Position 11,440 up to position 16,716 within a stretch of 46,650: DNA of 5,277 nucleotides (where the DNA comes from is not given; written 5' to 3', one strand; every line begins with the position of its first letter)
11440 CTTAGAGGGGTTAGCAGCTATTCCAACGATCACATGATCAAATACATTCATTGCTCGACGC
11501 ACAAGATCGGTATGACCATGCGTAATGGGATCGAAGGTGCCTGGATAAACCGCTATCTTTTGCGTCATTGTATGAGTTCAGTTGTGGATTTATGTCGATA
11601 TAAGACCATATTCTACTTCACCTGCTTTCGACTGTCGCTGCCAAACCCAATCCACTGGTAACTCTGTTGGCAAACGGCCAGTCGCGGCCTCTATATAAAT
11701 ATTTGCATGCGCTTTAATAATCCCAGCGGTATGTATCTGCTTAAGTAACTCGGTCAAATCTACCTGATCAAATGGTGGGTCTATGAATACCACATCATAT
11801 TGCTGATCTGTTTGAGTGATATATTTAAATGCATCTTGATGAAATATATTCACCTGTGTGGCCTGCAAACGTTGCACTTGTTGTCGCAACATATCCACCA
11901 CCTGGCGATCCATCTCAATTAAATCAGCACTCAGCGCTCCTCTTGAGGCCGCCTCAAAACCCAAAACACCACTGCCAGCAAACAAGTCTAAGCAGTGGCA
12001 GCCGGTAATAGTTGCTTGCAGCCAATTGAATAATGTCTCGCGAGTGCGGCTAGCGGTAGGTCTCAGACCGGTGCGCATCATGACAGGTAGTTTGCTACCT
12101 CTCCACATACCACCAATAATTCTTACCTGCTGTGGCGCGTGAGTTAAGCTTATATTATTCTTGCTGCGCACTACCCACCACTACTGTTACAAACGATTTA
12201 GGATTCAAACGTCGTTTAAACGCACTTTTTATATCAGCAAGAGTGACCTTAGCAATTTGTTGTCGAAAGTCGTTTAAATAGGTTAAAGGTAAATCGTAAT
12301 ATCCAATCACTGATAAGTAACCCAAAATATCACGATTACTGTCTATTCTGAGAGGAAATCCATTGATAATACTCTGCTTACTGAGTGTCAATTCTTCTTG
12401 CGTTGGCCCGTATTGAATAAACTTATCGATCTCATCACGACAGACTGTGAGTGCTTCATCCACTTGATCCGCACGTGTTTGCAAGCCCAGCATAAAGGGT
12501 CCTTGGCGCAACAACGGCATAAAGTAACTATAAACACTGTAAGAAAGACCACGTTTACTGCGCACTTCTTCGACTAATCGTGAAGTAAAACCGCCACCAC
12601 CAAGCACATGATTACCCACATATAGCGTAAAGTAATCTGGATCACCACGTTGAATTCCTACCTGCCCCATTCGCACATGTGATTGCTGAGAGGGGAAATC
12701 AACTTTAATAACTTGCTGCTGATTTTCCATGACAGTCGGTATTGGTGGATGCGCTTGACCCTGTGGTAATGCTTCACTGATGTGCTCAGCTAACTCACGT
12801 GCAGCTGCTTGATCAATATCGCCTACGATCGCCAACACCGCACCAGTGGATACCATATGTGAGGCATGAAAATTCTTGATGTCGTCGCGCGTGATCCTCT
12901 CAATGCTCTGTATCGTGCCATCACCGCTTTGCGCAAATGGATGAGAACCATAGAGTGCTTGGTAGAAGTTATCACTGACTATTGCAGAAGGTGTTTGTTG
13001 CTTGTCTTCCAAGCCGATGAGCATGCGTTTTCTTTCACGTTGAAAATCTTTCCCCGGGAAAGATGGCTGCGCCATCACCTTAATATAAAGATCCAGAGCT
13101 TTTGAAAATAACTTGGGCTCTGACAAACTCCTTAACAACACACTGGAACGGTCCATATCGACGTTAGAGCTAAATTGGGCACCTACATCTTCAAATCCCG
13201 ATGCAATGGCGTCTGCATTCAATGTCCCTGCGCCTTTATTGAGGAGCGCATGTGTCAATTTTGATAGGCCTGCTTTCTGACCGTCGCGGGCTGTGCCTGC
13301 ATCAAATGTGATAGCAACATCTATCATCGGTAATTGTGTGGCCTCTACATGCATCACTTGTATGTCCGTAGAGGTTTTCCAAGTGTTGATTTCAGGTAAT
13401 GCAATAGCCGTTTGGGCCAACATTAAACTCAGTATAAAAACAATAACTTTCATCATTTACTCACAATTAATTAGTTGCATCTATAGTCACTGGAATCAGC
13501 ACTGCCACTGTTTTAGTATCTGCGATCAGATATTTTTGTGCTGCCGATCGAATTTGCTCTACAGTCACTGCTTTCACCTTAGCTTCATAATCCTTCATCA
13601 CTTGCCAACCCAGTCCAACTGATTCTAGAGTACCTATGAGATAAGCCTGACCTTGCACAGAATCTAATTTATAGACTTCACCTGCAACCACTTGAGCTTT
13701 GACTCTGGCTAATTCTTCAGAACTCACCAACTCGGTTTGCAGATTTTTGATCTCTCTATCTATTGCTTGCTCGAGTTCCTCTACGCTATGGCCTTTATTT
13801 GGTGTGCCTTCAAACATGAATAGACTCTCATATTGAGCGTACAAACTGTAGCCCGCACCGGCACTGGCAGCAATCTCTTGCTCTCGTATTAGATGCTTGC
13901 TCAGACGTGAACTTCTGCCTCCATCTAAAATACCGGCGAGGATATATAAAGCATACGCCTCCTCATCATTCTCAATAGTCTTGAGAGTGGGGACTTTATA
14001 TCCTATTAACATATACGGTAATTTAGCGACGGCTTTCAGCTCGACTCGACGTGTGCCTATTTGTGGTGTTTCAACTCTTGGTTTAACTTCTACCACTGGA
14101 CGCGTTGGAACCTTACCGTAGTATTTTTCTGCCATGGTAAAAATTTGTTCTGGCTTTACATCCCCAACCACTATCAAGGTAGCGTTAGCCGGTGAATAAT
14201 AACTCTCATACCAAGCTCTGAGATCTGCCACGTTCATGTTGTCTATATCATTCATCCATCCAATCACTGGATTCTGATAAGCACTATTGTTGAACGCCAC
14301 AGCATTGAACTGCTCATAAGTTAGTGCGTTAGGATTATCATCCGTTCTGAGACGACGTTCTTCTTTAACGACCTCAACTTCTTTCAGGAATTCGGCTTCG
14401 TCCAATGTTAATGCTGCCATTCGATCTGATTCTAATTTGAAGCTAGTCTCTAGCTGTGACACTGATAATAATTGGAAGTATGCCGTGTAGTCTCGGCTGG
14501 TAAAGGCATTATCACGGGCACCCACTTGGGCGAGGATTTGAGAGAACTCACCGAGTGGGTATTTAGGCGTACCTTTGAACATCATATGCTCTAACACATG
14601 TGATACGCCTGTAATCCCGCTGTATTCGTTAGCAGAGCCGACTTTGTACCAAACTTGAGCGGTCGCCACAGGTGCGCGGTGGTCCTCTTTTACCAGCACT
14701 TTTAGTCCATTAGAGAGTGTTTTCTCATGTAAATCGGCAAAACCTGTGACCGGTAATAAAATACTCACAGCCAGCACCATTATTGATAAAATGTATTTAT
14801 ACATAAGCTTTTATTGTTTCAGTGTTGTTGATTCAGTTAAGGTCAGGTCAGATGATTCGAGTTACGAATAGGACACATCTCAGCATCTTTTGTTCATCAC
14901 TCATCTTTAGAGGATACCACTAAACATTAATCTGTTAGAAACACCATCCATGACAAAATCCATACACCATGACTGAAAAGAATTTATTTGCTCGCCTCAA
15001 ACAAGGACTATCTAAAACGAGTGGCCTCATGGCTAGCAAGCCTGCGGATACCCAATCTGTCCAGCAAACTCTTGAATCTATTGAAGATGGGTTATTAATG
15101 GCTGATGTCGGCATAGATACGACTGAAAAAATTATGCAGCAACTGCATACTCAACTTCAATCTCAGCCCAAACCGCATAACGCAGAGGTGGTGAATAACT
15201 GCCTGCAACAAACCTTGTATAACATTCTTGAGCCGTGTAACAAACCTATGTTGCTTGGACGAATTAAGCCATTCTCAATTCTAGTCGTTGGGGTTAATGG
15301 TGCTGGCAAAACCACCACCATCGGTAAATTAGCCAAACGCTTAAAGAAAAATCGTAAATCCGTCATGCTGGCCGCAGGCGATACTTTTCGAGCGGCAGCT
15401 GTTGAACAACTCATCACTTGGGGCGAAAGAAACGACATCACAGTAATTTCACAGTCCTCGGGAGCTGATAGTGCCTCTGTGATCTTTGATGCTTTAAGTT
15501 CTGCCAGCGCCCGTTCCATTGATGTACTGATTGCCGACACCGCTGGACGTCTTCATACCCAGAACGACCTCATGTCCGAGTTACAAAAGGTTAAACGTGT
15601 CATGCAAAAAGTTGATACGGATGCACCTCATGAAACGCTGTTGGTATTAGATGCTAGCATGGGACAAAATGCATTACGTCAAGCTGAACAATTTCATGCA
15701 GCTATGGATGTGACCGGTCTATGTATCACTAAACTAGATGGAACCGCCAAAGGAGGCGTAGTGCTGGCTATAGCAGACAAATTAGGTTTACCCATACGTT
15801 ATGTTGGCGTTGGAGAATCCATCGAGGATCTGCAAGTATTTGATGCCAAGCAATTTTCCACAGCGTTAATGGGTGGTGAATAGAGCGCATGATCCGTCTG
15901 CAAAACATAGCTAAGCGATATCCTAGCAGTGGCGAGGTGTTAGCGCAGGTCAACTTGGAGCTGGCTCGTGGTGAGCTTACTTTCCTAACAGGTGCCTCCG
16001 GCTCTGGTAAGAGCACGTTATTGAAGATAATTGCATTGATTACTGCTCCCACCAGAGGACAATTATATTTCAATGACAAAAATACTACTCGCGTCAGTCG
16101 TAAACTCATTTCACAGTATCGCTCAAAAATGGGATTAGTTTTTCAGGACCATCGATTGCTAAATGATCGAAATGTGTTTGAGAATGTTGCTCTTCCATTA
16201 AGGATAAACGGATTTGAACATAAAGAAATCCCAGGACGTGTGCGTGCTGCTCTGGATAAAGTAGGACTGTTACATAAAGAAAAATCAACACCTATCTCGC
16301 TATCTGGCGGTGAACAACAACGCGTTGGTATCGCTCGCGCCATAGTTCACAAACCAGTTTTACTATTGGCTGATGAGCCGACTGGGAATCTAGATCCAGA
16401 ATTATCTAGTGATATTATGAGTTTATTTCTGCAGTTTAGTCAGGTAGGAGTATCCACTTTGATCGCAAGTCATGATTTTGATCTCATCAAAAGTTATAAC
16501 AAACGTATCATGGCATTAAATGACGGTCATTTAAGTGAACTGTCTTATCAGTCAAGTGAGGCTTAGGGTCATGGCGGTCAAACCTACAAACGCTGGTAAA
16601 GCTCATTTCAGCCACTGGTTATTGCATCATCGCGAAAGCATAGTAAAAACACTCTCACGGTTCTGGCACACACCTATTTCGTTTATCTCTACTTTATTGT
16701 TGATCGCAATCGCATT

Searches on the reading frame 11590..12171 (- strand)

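Call 17: search_protein_families(library=pfam, proteins=[window:11590-12171:-], max_evalue=0.000001)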
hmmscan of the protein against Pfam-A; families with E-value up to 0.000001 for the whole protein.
window:11590-12171:- (193 aa): 4 families
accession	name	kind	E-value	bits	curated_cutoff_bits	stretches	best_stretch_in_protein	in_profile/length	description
PF03602.21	Cons_hypoth95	-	2.3e-49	167.9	24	1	16-189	1-179/182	Conserved hypothetical protein 95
PF05175.20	MTS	-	4.1e-09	36.8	23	1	47-138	23-112/170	Methyltransferase small domain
PF13847.12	Methyltransf_31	-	3.8e-08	33.6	27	1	57-147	4-98/145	Methyltransferase domain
PF01564.23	Spermine_synth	-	4.6e-07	30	22.9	1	81-144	44-111/186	Spermine/spermidine synthase domain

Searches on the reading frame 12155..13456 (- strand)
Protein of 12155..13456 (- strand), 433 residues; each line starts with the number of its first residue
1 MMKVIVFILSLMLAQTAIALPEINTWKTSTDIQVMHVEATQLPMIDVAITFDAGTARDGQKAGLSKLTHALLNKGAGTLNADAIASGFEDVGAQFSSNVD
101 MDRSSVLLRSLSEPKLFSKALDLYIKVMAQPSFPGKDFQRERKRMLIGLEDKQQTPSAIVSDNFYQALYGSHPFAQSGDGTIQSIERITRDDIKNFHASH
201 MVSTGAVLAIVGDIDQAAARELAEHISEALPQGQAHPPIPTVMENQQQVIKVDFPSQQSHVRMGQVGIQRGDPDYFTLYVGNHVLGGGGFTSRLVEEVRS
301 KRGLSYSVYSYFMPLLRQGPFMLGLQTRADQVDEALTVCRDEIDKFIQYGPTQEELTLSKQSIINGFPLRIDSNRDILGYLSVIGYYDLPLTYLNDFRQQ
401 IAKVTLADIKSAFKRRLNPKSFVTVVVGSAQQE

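Call 17: search_protein_families(library=pfam, proteins=[window:12155-13456:-], max_evalue=0.000001)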
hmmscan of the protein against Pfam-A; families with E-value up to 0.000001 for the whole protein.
window:12155-13456:- (433 aa): 2 families
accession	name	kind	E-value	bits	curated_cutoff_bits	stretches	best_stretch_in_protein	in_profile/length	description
PF05193.26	Peptidase_M16_C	-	1.6e-37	129.6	23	1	187-361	1-179/181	Peptidase M16 inactive domain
PF00675.25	Peptidase_M16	-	2e-10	41.2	22.3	1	43-176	11-143/149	Insulinase (Peptidase family M16)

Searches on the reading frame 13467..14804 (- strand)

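Call 17: search_protein_families(library=pfam, proteins=[window:13467-14804:-], max_evalue=0.000001)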
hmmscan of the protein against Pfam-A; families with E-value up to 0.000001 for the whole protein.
window:13467-14804:- (445 aa): 2 families
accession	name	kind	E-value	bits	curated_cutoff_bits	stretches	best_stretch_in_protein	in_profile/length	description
PF05193.26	Peptidase_M16_C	-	2.1e-35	122.6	23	1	190-371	2-180/181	Peptidase M16 inactive domain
PF00675.25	Peptidase_M16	-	1.8e-26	93.3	22.3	1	35-181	1-146/149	Insulinase (Peptidase family M16)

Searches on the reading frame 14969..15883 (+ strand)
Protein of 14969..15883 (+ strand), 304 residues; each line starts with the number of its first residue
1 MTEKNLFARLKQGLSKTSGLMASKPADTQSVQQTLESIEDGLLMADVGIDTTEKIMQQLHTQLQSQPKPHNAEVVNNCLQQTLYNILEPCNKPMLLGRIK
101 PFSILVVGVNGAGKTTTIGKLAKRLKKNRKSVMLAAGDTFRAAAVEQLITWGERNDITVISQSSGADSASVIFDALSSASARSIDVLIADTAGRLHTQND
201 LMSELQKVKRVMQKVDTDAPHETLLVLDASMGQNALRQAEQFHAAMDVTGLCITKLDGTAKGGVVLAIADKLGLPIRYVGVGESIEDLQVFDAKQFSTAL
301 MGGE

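Call 17: search_protein_families(library=pfam, proteins=[window:14969-15883:+], max_evalue=0.000001)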
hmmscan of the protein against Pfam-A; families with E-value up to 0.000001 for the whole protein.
window:14969-15883:+ (304 aa): 2 families
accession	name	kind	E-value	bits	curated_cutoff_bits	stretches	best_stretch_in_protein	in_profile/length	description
PF00448.28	SRP54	-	3.9e-75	252.3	22.7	1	102-301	2-195/196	SRP54-type protein, GTPase domain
PF02881.24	SRP54_N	-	1.4e-08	35.2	22.4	1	13-81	4-73/75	SRP54-type protein, helical bundle domain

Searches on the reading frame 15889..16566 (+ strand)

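Call 17: search_protein_families(library=pfam, proteins=[window:15889-16566:+], max_evalue=0.000001)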
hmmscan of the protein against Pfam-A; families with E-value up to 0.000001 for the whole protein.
window:15889-16566:+ (225 aa): 2 families
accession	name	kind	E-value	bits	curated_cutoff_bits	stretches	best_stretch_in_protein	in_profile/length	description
PF00005.33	ABC_tran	-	1.9e-34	119.7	25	1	19-165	2-136/137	ABC transporter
PF13304.12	AAA_21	-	1.4e-09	38.9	27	0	30-97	1-72/304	AAA domain, putative AbiEii toxin, Type IV TA system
